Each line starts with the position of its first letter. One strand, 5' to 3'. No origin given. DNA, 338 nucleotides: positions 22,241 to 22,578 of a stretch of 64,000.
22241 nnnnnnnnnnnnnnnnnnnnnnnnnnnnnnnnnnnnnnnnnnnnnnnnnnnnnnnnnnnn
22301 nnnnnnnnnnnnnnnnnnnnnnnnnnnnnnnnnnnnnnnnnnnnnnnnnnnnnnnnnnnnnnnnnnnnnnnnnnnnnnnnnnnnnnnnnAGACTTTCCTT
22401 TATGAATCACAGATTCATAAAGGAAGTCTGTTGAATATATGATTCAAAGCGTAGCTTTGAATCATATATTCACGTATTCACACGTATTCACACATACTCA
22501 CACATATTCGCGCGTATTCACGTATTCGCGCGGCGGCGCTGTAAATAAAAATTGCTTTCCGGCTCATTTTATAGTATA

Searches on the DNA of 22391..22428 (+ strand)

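Call 69: build_rna_model(alignment_id=A2, structure=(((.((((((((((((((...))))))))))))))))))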
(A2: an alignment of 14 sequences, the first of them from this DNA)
Model R1 built from alignment A2 (14 sequences, 38 columns); structure: as given.
model positions 38; base pairs 17; branch points 0; effective number of sequences 14; information 1.231 bits per position. Calibrated on 0.2 Mb of random sequence (short: E-values are rough).
structure used (alignment columns):
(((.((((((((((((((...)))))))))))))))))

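Call 70: search_with_rna_model(model_id=R1, sources=[window, L121, L122, L034, L118, L128, L129, L132, L123, L124, L125], max_evalue=1)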
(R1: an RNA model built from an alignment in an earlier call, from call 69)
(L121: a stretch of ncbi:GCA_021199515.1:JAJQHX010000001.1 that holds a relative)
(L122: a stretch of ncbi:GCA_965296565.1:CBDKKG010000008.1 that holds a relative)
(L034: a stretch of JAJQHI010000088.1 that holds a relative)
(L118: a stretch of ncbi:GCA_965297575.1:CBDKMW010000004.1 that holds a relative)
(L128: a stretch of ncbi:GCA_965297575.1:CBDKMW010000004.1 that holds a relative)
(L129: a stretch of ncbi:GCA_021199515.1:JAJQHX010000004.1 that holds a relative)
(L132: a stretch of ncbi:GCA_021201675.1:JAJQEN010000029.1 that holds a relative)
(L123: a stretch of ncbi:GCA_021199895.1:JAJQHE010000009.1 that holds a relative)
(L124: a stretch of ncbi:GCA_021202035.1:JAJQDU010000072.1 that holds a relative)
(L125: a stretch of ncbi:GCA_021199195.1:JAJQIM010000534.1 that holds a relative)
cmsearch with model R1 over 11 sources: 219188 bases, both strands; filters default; matches with E-value up to 1: 63.
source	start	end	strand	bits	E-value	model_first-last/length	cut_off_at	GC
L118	11690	11727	+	58.9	4.5e-14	1-38/38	no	0.34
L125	711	748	-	57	1.6e-13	1-38/38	no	0.32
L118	11729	11766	+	57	1.6e-13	1-38/38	no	0.34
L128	9455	9492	-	56.4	2.4e-13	1-38/38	no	0.29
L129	9681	9718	-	56.4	2.4e-13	1-38/38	no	0.29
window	22391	22428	+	53.8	1.5e-12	1-38/38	no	0.34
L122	4597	4634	+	53.1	2.4e-12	1-38/38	no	0.39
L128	18780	18817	-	52.8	2.9e-12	1-38/38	no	0.39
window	47796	47831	+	52.3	4e-12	1-38/38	no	0.47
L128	9617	9652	-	52.3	4e-12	1-38/38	no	0.47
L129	9818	9853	-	52.3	4e-12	1-38/38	no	0.47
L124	9818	9853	-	52.3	4e-12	1-38/38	no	0.47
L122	4709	4744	+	51.8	5.7e-12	1-38/38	no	0.44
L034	1149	1184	+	51.7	6.3e-12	1-38/38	no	0.42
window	47960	47997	+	51.4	7.7e-12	1-38/38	no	0.39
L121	9897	9934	+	50.7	1.2e-11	1-38/38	no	0.34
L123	3193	3228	-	50.6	1.3e-11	1-38/38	no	0.44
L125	860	895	-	50.6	1.3e-11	1-38/38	no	0.44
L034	955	990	+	48.8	4.5e-11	1-38/38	no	0.36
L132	18744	18781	-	48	7.7e-11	1-38/38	no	0.29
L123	12323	12358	-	47.4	1.1e-10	1-38/38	no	0.44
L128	15195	15232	-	42.4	3.6e-09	1-38/38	no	0.42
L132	15157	15194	-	42.4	3.6e-09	1-38/38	no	0.42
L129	15138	15175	-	35.7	3.6e-07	1-38/38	no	0.45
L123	8600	8637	-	35.7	3.6e-07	1-38/38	no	0.45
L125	711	748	+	34.7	7.3e-07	1-38/38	no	0.32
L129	18714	18750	-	34.3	9.4e-07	1-38/38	no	0.38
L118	11690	11727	-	34.1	1.1e-06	1-38/38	no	0.34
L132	18744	18781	+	32.8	2.5e-06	1-38/38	no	0.29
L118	11729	11766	-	32.2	3.9e-06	1-38/38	no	0.34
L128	9455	9492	+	31.6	5.9e-06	1-38/38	no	0.29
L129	9681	9718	+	31.6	5.9e-06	1-38/38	no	0.29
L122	4709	4744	-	29.4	2.6e-05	1-38/38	no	0.44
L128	9617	9652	+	27.6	9.3e-05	1-38/38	no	0.47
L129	9818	9853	+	27.6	9.3e-05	1-38/38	no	0.47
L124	9818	9853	+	27.6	9.3e-05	1-38/38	no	0.47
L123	12323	12358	+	27.1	0.00013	1-38/38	no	0.44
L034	1149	1184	-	26.9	0.00015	1-38/38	no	0.42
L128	18780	18817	+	26.2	0.00024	1-38/38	no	0.39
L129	18714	18750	+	26.2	0.00025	1-38/38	no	0.38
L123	3193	3228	+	26.1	0.00025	1-38/38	no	0.44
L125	860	895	+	26.1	0.00025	1-38/38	no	0.44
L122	4597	4634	-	25.9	0.0003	1-38/38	no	0.39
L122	4640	4676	+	23.8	0.0012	1-38/38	no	0.27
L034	955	990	-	23.8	0.0013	1-38/38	no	0.36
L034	1190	1226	+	20.5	0.012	1-38/38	no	0.22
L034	996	1032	+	19.9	0.018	1-38/38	no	0.19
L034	1080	1116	+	19.9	0.018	1-38/38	no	0.3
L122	4640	4676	-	18.3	0.053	1-38/38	no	0.27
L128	9414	9450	-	18.1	0.06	1-38/38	no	0.16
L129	9640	9676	-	18.1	0.06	1-38/38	no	0.16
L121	9897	9934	-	17.8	0.076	1-38/38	no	0.34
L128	9414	9450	+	14.8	0.59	1-38/38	no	0.16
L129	9640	9676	+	14.8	0.59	1-38/38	no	0.16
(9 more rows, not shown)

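Call 71: search_with_rna_model(model_id=R1, sources=[L002, L003, L004, L005, L006, L007, L008, L009, L010, L011, L012, L013, L014, L015, L016, L017, L018, L019, L020, L021, L022, L023, L024, L025, L026, L027, L028, L029, L030, L031, L032, L033, L035, L036, L037, L038, L039, L040, L041, L042, L043, L044, L045, L046, L047, L048, L049, L050, L051, L052, L053, L054, L055, L056, L057, L058, L059, L060, L061, L062, L063, L064, L065, L066, L067, L068, L069, L070, L071, L072, L073, L074, L075, L076, L077, L078, L079, L080, L081, L082, L083, L084, L085, L086, L087, L088, L089, L090, L091, L092, L093, L094, L095, L096, L097, L098, L099, L100, L101, L102], max_evalue=1)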
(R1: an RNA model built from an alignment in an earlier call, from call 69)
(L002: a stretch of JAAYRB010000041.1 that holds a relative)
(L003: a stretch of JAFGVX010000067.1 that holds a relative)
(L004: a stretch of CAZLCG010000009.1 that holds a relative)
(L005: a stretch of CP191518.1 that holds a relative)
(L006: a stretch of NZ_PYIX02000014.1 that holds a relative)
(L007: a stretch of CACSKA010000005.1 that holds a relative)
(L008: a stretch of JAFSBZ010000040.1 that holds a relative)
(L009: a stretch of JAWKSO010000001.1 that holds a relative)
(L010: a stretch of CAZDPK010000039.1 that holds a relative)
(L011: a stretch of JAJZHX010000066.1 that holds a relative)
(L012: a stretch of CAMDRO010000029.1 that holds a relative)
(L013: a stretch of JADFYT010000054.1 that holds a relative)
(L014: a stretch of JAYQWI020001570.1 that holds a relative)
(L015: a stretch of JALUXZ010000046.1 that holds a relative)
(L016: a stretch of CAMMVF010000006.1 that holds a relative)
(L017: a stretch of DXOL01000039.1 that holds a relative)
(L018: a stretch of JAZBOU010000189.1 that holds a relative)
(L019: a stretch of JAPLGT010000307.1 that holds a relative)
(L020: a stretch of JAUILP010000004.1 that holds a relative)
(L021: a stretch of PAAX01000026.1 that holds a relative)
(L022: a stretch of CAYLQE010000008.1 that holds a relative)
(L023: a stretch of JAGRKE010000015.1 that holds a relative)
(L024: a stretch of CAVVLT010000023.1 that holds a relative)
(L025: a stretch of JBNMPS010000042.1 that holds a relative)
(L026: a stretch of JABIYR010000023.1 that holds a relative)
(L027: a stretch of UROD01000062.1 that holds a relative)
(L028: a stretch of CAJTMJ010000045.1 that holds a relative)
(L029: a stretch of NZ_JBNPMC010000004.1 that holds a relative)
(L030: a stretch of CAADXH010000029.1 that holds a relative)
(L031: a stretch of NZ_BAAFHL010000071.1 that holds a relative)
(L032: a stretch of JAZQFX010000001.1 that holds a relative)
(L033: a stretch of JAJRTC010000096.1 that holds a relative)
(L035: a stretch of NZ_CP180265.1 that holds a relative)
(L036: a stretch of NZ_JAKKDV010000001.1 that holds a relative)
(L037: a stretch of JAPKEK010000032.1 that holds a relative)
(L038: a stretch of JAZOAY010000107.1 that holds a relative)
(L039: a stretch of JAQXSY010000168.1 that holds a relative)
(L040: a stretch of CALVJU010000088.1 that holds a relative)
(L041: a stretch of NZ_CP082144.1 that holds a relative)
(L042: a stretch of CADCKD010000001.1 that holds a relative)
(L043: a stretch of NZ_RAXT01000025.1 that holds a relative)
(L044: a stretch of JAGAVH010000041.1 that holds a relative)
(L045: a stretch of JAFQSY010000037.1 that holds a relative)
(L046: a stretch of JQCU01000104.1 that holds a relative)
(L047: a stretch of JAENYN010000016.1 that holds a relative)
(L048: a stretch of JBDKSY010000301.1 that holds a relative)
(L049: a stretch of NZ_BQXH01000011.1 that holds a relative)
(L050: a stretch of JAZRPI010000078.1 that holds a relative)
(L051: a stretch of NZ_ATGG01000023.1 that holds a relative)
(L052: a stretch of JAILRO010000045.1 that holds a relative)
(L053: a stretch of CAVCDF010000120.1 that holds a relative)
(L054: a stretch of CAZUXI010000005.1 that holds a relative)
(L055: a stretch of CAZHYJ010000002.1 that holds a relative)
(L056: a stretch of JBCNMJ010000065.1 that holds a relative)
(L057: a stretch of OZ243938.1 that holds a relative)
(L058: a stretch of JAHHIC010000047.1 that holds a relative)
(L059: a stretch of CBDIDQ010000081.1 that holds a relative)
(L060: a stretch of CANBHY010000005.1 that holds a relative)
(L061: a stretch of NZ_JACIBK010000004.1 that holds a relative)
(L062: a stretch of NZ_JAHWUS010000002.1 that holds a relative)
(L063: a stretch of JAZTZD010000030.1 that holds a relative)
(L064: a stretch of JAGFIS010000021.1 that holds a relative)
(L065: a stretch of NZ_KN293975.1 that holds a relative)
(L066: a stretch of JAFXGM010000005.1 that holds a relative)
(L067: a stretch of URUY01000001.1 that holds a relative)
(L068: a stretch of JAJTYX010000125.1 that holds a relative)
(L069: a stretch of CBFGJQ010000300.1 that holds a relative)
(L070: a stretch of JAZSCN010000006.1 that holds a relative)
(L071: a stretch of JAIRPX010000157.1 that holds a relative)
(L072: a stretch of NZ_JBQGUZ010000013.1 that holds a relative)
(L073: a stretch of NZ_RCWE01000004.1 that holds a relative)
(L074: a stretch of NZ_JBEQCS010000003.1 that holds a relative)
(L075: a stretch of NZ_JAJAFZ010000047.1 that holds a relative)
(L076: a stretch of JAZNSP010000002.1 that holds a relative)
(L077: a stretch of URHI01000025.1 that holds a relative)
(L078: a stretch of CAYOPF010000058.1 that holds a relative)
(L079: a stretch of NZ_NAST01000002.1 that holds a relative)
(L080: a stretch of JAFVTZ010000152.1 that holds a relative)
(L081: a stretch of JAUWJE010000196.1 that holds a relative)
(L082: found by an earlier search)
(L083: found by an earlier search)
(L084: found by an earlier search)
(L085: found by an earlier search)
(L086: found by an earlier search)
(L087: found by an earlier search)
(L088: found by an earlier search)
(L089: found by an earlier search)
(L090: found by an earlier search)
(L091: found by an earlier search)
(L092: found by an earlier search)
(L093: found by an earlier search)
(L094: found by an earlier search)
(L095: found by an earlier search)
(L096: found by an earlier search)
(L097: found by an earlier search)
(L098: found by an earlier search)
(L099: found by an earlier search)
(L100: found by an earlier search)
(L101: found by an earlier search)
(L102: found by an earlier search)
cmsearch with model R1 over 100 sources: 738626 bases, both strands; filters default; matches with E-value up to 1: 0.
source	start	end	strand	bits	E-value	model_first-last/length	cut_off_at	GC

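Call 83: search_with_rna_model(model_id=R1, sources=[L256, L257, L258], max_evalue=1)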
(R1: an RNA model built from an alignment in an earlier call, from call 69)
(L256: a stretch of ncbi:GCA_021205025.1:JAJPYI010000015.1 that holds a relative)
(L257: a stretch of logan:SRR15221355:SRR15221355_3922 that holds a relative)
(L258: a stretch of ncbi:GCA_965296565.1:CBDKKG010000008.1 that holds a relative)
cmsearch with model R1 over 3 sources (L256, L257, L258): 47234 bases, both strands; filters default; matches with E-value up to 1: 17.
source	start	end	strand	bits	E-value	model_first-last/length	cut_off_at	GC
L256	14887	14924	+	56.4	5.2e-14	1-38/38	no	0.29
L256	910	947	+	56.3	5.5e-14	1-38/38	no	0.34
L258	20340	20377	-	53.1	5.2e-13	1-38/38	no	0.39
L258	20230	20265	-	51.8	1.2e-12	1-38/38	no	0.44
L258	1164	1202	+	38.3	1.3e-08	1-38/38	no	0.44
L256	15204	15240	-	36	6.4e-08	1-38/38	no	0.43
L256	910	947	-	33.4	3.7e-07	1-38/38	no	0.34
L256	14887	14924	-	31.6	1.3e-06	1-38/38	no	0.29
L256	15204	15240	+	29.5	5.5e-06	1-38/38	no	0.43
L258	20230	20265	+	29.4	5.7e-06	1-38/38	no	0.44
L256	14994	15030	-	29.3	6.3e-06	1-38/38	no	0.51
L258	1164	1202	-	28.1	1.4e-05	1-38/38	no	0.44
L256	14994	15030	+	26.5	4.1e-05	1-38/38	no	0.51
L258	20340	20377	+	25.9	6.6e-05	1-38/38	no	0.39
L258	20298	20334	-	23.8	0.00026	1-38/38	no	0.27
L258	20298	20334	+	18.3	0.011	1-38/38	no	0.27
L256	820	857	-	18.2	0.012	1-38/38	no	0.42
